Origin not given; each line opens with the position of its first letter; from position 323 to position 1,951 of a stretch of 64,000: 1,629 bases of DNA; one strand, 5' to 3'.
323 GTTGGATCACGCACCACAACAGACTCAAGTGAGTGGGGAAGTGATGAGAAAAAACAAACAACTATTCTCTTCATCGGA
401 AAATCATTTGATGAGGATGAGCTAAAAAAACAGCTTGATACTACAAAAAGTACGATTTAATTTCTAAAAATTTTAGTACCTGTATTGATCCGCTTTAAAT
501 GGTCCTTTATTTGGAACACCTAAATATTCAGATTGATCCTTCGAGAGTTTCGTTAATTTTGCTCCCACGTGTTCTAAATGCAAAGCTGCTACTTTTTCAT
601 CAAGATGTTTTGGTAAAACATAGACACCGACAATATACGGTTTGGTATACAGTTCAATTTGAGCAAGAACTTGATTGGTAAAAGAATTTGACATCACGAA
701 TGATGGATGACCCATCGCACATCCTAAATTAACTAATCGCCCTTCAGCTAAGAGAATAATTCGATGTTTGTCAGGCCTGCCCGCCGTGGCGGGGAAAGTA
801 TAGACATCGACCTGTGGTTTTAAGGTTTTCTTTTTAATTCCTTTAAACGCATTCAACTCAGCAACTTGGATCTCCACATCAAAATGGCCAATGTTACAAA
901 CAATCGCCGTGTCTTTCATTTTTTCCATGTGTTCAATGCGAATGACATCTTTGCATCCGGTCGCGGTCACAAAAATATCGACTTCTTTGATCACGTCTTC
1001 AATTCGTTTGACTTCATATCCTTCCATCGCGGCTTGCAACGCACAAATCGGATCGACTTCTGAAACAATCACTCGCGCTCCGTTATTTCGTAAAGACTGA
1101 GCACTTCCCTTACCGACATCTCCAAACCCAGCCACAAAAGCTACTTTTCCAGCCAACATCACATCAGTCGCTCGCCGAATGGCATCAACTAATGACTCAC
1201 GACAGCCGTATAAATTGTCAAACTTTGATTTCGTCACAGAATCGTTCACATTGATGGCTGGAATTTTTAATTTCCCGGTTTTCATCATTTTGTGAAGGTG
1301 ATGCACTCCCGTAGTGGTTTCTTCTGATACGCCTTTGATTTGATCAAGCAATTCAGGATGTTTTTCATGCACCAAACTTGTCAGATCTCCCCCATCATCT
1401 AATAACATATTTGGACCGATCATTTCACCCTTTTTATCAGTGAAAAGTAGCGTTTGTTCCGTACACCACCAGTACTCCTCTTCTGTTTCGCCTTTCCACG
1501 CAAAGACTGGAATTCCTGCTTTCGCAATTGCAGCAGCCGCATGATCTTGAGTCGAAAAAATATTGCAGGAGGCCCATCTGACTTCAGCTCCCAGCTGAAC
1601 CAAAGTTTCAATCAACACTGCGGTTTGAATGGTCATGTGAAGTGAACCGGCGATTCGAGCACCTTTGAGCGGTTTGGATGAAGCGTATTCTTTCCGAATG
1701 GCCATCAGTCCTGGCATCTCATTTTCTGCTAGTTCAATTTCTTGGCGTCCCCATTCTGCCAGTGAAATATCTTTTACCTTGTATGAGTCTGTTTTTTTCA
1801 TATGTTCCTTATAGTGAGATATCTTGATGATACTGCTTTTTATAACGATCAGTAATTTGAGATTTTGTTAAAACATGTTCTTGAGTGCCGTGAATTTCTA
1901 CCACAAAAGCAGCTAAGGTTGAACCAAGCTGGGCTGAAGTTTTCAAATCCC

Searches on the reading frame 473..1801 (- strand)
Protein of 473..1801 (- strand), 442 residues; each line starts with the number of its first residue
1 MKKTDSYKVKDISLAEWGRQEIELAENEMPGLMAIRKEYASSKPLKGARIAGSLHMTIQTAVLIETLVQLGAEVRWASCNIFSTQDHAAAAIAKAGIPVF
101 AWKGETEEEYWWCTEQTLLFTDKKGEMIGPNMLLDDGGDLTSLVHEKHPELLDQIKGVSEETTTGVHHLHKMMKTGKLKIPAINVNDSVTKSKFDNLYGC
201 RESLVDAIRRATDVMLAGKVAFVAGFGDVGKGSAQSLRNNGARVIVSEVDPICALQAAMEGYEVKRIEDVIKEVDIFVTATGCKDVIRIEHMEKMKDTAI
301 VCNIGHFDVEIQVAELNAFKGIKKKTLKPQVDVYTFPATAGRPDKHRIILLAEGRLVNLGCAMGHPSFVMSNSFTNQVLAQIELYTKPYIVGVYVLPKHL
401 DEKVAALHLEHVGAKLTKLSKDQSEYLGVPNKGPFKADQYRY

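Call 49: find_encoding_contigs(protein=window:473-1801:-, flank=10000, max_places=4)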
Protein window:473-1801:- (442 aa): no gene with exactly this product is on record in the collection.
